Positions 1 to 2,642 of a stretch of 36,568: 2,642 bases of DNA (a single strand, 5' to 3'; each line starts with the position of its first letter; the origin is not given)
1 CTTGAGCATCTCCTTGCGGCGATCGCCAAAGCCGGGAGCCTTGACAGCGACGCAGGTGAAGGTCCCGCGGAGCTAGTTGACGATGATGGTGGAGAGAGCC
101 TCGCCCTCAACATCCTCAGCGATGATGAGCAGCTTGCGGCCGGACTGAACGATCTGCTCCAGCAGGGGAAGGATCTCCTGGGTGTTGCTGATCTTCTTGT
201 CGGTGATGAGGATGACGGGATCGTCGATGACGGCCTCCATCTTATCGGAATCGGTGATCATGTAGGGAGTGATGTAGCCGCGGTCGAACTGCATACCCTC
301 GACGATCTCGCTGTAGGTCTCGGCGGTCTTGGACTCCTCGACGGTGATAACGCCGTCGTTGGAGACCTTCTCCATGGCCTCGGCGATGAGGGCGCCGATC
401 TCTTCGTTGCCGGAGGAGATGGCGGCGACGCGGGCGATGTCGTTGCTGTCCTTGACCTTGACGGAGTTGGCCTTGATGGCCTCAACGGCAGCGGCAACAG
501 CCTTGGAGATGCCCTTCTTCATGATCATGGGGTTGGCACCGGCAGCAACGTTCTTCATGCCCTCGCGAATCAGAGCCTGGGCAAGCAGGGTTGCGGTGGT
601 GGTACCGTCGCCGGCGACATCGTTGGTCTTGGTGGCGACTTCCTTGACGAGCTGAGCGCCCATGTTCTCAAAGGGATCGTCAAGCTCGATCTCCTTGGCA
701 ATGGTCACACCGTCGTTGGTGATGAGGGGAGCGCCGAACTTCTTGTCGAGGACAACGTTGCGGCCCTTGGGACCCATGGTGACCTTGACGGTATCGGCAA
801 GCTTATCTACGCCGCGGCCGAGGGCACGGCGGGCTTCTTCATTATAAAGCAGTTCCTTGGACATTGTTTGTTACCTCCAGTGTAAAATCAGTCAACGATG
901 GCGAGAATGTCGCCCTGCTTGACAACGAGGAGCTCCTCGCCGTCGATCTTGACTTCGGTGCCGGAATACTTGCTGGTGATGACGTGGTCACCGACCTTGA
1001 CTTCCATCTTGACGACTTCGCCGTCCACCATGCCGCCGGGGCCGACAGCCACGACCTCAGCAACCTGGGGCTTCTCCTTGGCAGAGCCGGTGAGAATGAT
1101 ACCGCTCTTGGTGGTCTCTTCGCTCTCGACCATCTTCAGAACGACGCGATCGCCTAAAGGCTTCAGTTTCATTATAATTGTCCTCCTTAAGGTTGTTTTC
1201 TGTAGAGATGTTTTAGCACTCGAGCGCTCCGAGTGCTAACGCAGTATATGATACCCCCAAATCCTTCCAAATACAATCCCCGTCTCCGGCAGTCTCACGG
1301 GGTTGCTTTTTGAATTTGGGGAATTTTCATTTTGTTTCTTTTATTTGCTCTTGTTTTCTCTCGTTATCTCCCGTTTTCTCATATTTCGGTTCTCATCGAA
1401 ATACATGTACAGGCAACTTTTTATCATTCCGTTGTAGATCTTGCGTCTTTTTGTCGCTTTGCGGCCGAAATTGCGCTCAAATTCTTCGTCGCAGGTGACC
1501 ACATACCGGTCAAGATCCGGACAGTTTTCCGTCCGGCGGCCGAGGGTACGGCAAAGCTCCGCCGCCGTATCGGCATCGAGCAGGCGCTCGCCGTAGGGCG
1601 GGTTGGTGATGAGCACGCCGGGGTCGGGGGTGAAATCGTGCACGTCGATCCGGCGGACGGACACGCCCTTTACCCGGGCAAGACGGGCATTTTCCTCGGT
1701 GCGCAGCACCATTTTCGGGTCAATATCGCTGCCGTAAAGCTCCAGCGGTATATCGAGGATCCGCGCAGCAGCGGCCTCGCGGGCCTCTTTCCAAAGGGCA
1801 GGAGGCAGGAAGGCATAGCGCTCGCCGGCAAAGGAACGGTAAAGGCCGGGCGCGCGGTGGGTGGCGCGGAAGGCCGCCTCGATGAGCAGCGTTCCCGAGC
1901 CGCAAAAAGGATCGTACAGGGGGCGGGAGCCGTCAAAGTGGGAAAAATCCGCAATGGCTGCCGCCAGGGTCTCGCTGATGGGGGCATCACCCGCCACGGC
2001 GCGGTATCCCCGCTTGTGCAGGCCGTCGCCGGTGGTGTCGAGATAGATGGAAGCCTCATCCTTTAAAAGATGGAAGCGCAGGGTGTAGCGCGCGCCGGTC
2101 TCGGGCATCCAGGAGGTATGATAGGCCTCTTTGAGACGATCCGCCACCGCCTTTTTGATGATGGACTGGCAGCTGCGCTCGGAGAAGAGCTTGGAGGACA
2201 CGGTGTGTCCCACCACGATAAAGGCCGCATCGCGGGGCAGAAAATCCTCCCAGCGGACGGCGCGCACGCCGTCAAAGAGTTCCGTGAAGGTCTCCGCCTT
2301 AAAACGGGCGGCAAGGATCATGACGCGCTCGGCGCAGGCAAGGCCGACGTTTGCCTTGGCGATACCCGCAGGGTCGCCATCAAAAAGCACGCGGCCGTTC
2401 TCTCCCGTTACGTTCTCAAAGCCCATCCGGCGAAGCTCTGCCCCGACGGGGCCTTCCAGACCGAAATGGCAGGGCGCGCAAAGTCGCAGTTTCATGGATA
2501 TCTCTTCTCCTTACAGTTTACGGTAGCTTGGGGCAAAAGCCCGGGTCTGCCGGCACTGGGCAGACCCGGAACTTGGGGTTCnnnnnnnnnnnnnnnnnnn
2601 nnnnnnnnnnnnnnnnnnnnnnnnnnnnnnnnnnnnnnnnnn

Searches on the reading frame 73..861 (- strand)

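Call 35: search_protein_families(library=pfam, proteins=[window:73-861:-], max_evalue=0.00001)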
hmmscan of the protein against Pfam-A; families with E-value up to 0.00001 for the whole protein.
window:73-861:- (262 aa): 1 family
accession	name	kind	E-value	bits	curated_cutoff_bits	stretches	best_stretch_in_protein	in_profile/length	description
PF00118.29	Cpn60_TCP1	-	9e-41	140.5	34.3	1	21-258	1-268/490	TCP-1/cpn60 chaperonin family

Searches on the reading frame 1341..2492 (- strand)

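Call 35: search_protein_families(library=pfam, proteins=[window:1341-2492:-], max_evalue=0.00001)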
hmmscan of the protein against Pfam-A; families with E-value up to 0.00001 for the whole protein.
window:1341-2492:- (383 aa): 3 families
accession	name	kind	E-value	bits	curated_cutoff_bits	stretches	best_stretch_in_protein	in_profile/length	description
PF01170.24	UPF0020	-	3.7e-39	134.9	22.3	1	161-359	1-193/197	RMKL-like, methyltransferase domain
PF22020.1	RlmL_1st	-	2e-18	66.5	27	1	4-58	2-55/55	RlmL ferredoxin-like domain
PF02926.22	THUMP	-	2.5e-12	47.4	20.6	1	67-152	2-84/84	THUMP domain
